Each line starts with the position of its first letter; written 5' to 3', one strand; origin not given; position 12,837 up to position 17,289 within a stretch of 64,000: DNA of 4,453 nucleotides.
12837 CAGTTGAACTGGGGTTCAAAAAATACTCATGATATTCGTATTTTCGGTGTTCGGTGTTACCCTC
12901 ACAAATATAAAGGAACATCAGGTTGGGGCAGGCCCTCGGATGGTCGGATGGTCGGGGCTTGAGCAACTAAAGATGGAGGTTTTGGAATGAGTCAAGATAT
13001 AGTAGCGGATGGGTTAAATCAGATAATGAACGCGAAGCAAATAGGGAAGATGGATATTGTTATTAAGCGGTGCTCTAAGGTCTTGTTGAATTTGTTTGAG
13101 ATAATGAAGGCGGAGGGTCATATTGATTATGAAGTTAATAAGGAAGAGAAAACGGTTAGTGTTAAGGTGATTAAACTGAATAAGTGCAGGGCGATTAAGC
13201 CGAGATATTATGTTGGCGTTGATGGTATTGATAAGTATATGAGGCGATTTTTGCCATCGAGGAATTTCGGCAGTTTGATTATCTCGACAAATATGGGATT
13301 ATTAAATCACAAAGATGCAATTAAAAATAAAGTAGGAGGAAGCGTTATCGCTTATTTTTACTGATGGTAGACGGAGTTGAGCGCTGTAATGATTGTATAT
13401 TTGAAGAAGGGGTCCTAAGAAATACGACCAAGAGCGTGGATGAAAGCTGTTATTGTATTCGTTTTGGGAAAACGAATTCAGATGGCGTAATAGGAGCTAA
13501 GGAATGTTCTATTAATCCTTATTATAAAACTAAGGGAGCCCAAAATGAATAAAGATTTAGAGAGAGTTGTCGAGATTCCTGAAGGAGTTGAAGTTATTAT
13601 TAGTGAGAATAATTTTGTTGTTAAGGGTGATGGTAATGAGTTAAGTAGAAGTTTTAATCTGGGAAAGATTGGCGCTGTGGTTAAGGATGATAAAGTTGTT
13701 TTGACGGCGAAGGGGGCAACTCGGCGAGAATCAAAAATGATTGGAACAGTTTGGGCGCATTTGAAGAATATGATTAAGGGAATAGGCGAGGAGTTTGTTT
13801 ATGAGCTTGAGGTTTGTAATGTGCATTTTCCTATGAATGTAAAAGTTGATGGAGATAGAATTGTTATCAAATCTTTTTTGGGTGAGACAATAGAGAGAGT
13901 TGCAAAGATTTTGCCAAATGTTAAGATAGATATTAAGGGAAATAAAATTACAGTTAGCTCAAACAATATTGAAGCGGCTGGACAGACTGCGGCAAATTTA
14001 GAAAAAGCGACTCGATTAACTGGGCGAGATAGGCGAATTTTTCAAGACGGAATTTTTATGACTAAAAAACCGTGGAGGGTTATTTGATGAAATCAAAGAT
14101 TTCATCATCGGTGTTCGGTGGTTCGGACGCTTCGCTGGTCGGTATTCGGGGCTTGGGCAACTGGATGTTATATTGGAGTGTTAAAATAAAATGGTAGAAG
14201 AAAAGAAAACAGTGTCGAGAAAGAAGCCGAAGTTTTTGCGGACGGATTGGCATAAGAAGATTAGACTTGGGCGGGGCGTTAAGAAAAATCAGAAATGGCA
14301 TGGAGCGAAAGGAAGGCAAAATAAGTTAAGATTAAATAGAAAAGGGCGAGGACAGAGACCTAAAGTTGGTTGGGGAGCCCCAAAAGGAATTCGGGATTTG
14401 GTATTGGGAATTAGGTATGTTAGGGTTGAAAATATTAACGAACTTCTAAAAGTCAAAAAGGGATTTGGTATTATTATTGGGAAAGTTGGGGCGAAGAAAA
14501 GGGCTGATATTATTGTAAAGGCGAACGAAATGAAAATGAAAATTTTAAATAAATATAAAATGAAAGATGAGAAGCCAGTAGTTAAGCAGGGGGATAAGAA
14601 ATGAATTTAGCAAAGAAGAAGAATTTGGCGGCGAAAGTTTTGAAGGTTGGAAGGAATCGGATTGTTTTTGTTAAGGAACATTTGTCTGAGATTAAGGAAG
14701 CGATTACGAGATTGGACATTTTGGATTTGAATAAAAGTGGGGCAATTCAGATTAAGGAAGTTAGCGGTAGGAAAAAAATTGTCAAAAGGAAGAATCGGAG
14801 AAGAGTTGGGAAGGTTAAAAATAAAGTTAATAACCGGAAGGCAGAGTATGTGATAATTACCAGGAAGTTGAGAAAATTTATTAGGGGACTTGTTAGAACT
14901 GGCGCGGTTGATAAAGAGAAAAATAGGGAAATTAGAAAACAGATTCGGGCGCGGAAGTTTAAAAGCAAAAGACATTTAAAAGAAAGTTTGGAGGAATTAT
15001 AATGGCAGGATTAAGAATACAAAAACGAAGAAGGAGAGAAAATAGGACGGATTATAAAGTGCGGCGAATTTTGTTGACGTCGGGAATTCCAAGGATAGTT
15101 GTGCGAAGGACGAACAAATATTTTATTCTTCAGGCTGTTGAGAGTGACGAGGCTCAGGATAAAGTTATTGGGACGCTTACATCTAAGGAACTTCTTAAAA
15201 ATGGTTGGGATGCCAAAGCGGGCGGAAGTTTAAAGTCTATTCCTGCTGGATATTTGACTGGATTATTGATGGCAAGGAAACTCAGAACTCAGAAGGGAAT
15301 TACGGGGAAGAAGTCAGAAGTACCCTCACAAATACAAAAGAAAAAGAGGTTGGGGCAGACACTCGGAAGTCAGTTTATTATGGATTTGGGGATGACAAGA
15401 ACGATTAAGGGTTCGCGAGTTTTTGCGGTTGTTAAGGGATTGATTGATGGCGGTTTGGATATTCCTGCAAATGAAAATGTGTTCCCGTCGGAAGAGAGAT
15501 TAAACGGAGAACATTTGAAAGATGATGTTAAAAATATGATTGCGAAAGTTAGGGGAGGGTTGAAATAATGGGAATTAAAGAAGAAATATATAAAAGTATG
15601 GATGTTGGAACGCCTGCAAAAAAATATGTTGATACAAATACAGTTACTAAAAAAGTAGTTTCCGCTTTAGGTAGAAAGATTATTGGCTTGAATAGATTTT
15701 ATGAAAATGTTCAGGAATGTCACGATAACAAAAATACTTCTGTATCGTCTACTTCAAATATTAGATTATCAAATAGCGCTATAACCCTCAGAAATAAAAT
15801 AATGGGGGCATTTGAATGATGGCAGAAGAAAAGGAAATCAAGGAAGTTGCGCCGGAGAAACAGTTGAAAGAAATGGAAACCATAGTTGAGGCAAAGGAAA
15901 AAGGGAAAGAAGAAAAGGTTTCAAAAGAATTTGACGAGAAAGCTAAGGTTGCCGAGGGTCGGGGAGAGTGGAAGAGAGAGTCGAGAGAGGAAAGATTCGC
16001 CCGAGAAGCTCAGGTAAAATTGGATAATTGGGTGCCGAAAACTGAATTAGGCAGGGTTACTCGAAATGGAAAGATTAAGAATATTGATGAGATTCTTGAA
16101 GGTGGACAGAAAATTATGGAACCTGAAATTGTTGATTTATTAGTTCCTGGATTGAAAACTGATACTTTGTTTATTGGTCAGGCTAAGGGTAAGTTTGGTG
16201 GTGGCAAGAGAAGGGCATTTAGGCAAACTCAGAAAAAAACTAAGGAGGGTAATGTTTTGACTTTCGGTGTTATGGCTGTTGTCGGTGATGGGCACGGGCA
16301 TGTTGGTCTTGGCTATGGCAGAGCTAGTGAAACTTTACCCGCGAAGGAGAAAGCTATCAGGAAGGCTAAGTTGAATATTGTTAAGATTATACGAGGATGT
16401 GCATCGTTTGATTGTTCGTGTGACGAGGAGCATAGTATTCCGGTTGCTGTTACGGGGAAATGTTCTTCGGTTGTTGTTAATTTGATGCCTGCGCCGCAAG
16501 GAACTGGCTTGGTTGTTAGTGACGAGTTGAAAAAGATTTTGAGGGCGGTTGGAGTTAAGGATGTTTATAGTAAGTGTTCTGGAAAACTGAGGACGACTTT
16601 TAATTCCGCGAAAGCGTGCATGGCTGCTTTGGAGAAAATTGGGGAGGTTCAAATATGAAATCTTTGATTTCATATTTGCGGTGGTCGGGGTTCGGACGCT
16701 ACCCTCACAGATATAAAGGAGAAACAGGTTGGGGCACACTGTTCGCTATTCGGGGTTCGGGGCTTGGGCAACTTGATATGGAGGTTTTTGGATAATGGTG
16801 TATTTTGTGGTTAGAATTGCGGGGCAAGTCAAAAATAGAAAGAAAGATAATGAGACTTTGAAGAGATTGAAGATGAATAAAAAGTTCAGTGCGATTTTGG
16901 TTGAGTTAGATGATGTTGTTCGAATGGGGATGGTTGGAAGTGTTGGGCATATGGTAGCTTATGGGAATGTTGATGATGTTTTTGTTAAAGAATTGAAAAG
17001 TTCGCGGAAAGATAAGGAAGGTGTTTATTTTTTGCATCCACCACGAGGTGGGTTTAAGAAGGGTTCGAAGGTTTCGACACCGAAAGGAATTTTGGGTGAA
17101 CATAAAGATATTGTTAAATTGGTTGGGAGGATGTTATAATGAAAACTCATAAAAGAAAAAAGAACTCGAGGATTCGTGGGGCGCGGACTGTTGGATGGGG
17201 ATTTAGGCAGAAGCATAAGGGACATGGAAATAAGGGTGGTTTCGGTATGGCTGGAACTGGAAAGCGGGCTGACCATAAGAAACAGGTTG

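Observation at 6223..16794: Mosaic intercistronic elements colonise the junctions of the ribosomal-protein super-operon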

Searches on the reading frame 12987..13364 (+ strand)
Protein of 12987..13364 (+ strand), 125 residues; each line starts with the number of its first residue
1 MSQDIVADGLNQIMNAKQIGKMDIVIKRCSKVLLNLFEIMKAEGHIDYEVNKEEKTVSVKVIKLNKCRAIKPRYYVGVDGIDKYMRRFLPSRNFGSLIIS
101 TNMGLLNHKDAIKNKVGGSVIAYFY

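Call 26: search_protein_families(library=pfam, proteins=[window:12987-13364:+], max_evalue=0.001)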
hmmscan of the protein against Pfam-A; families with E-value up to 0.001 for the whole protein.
window:12987-13364:+ (125 aa): 1 family
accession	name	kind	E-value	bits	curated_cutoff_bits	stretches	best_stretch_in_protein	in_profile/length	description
PF00410.24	Ribosomal_S8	-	2.4e-19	70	24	1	4-125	1-126/126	Ribosomal protein S8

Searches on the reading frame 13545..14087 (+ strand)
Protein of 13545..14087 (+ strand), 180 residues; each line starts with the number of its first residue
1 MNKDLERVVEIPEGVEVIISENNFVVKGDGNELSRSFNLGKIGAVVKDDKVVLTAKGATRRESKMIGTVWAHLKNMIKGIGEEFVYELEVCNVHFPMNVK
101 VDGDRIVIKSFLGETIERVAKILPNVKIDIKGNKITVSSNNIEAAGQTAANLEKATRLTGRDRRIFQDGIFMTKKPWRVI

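Call 26: search_protein_families(library=pfam, proteins=[window:13545-14087:+], max_evalue=0.001)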
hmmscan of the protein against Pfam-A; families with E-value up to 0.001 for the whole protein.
window:13545-14087:+ (180 aa): 1 family
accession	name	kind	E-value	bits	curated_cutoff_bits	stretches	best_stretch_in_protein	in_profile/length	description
PF00347.28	Ribosomal_L6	-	1.5e-23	83.8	27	2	95-169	1-80/80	Ribosomal protein L6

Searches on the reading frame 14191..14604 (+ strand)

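Call 26: search_protein_families(library=pfam, proteins=[window:14191-14604:+], max_evalue=0.001)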
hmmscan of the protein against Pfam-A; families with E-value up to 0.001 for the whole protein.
window:14191-14604:+ (137 aa): 1 family
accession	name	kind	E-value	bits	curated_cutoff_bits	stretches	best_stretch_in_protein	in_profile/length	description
PF01655.23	Ribosomal_L32e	-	3.9e-17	62.9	25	1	12-120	1-108/108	Ribosomal protein L32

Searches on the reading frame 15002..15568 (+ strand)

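Call 26: search_protein_families(library=pfam, proteins=[window:15002-15568:+], max_evalue=0.001)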
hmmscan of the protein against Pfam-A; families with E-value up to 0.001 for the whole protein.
window:15002-15568:+ (188 aa): 1 family
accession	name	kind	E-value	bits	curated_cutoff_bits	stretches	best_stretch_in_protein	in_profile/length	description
PF17144.9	Ribosomal_L5e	-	6.4e-26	91.8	27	1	5-156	4-162/163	Ribosomal large subunit proteins 60S L5, and 50S L18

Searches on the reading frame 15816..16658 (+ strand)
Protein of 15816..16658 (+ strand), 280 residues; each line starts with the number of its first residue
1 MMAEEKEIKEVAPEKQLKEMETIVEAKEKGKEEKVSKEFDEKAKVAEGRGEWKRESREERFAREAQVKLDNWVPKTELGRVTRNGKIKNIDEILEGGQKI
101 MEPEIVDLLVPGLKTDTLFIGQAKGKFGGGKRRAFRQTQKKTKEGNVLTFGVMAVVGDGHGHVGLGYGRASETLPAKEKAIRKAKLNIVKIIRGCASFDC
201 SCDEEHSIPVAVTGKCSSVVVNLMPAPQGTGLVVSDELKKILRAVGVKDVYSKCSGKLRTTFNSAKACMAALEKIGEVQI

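Call 26: search_protein_families(library=pfam, proteins=[window:15816-16658:+], max_evalue=0.001)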
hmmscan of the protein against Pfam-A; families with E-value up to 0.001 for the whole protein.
window:15816-16658:+ (280 aa): 2 families
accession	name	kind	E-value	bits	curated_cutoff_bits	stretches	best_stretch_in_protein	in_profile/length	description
PF03719.21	Ribosomal_S5_C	-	6e-19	67.7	21.5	1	214-276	1-62/71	Ribosomal protein S5, C-terminal domain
PF00333.26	Ribosomal_S5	-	3.2e-16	59.5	27.1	1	136-191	9-64/65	Ribosomal protein S5, N-terminal domain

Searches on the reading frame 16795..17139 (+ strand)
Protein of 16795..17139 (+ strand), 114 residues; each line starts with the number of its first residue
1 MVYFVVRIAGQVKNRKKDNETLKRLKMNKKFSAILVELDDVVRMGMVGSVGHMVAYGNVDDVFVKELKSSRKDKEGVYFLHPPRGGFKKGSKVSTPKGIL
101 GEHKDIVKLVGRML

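Call 26: search_protein_families(library=pfam, proteins=[window:16795-17139:+], max_evalue=0.001)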
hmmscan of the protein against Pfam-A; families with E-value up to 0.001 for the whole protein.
window:16795-17139:+ (114 aa): 1 family
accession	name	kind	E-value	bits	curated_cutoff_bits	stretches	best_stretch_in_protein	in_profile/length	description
PF00327.25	Ribosomal_L30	-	2.3e-05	24.6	23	1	3-54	1-51/51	Ribosomal protein L30p/L7e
